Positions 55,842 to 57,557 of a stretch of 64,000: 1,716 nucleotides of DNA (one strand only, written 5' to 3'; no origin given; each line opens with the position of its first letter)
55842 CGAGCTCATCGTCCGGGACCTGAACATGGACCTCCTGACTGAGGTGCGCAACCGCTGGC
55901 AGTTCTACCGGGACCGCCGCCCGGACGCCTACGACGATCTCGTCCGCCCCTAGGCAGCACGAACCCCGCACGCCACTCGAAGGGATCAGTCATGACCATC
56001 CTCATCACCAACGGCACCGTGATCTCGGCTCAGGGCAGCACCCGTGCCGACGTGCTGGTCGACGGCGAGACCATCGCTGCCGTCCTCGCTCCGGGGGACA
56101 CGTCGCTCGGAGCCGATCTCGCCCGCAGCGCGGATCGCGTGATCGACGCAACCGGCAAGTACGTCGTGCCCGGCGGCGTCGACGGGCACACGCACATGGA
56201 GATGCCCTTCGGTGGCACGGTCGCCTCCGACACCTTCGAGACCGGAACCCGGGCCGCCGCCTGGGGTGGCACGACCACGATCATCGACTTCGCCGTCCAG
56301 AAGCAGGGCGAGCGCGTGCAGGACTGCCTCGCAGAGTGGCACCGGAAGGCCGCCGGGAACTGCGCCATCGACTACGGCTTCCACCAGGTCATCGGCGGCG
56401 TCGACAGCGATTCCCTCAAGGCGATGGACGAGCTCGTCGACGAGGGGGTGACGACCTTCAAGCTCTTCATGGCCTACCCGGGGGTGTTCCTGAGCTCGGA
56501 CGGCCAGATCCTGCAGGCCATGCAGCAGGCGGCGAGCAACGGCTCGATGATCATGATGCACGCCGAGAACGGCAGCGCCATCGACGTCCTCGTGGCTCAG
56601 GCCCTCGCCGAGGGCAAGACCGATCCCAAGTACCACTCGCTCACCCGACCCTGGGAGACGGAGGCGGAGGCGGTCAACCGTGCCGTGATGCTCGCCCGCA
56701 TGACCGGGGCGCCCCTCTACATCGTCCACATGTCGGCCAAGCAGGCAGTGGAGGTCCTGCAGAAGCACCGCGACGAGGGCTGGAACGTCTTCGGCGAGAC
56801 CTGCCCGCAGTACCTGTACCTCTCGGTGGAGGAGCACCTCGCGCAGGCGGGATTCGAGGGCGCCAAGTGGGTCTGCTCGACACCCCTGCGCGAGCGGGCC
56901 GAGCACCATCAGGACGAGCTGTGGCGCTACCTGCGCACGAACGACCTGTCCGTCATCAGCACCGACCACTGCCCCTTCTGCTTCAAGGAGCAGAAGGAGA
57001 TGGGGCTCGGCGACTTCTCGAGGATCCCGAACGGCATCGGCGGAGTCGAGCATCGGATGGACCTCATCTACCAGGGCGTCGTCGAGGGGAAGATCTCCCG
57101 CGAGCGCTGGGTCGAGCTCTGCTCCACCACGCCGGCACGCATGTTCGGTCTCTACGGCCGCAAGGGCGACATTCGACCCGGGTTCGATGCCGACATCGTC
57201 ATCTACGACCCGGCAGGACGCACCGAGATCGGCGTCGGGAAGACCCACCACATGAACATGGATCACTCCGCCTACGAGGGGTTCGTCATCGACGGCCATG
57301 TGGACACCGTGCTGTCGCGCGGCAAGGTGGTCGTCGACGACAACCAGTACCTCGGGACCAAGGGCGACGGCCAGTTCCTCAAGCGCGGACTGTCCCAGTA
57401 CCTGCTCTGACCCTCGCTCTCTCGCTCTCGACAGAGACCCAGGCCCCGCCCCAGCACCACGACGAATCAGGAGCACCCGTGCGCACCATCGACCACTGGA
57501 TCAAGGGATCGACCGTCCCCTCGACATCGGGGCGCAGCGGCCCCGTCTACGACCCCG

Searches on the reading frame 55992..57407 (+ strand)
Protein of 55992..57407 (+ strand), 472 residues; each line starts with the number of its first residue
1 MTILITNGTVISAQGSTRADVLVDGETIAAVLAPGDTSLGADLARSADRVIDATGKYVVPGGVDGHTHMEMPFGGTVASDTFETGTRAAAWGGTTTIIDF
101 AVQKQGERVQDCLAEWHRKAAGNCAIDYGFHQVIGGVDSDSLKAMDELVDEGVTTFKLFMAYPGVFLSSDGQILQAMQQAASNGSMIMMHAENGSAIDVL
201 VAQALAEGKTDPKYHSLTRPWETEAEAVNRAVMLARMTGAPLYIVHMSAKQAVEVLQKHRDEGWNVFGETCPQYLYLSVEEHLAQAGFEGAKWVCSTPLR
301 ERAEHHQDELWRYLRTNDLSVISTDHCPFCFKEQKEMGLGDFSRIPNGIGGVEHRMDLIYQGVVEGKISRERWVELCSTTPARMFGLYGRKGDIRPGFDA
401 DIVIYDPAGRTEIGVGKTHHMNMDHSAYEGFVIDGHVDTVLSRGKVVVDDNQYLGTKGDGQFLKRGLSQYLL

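Call 11: find_encoding_contigs(protein=window:55992-57407:+, flank=4000, max_places=10)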
Protein window:55992-57407:+ (472 aa): no gene with exactly this product is on record in the collection.
